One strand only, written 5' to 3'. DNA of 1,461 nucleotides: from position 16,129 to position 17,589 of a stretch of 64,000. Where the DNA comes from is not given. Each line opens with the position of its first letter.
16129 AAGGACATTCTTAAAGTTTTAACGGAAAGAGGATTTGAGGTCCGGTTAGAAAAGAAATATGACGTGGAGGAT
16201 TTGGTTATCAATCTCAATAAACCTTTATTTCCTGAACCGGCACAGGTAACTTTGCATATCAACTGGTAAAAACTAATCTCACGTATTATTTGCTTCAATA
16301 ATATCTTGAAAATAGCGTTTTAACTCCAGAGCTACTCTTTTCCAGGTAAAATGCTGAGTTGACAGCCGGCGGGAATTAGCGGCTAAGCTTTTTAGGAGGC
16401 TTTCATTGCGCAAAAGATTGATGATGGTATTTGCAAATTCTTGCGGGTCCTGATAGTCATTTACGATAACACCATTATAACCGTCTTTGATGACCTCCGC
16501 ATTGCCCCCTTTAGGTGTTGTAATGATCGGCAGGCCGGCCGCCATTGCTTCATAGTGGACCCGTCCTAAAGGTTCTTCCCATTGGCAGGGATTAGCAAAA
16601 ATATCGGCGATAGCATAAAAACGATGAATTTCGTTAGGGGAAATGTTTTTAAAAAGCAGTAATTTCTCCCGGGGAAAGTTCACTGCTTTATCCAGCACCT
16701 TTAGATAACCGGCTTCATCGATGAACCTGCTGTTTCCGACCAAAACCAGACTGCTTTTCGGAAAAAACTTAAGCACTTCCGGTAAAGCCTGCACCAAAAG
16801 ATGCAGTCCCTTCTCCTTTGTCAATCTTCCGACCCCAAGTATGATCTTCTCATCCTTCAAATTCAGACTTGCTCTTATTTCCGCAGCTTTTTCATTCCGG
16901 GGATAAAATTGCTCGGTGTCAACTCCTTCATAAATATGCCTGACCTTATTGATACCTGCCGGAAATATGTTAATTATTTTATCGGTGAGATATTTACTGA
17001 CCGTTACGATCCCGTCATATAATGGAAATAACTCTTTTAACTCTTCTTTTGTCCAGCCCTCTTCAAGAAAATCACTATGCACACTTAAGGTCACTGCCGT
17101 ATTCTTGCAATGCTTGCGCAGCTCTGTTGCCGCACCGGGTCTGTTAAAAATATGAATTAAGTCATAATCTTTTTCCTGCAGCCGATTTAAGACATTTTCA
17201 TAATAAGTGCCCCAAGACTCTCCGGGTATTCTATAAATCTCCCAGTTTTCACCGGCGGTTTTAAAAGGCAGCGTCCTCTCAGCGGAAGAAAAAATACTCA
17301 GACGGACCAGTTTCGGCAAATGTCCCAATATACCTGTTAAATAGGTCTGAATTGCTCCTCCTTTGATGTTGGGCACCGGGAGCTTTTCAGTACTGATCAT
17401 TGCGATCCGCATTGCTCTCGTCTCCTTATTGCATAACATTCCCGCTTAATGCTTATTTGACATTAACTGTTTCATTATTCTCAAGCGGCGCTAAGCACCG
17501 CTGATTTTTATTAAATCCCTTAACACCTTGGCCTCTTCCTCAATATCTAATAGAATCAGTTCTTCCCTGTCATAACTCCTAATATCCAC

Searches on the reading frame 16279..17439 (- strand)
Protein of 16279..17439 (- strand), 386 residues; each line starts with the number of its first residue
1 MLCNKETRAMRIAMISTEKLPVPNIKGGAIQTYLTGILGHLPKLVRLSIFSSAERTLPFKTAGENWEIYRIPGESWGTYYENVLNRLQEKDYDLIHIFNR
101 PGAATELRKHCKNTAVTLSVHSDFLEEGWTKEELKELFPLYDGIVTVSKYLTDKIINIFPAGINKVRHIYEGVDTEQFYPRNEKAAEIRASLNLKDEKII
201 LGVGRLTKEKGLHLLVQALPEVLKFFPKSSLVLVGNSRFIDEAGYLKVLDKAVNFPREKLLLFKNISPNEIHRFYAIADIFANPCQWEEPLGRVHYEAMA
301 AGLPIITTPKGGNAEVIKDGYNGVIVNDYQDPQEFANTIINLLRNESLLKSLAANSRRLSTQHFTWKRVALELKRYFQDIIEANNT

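Call 25: search_protein_families(library=pfam, max_evalue=0.001, proteins=[window:16279-17439:-])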
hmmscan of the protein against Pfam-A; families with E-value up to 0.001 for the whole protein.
window:16279-17439:- (386 aa): 5 families
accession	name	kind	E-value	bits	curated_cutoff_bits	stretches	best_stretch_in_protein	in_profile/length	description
PF00534.26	Glycos_transf_1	-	1.7e-36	125.8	26.4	1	187-358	4-171/172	Glycosyl transferases group 1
PF13692.12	Glyco_trans_1_4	-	3.5e-27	95.8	27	1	198-345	2-142/142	Glycosyl transferases group 1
PF13439.12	Glyco_transf_4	-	3.6e-10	40.6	28.5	1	34-177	8-170/170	Glycosyltransferase Family 4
PF13524.12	Glyco_trans_1_2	-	1.2e-07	32.2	25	1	259-373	28-142/144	Glycosyl transferase-like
PF20706.3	GT4-conflict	-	7.4e-07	28.9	26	1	142-372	148-384/385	Family 4 Glycosyltransferase in conflict systems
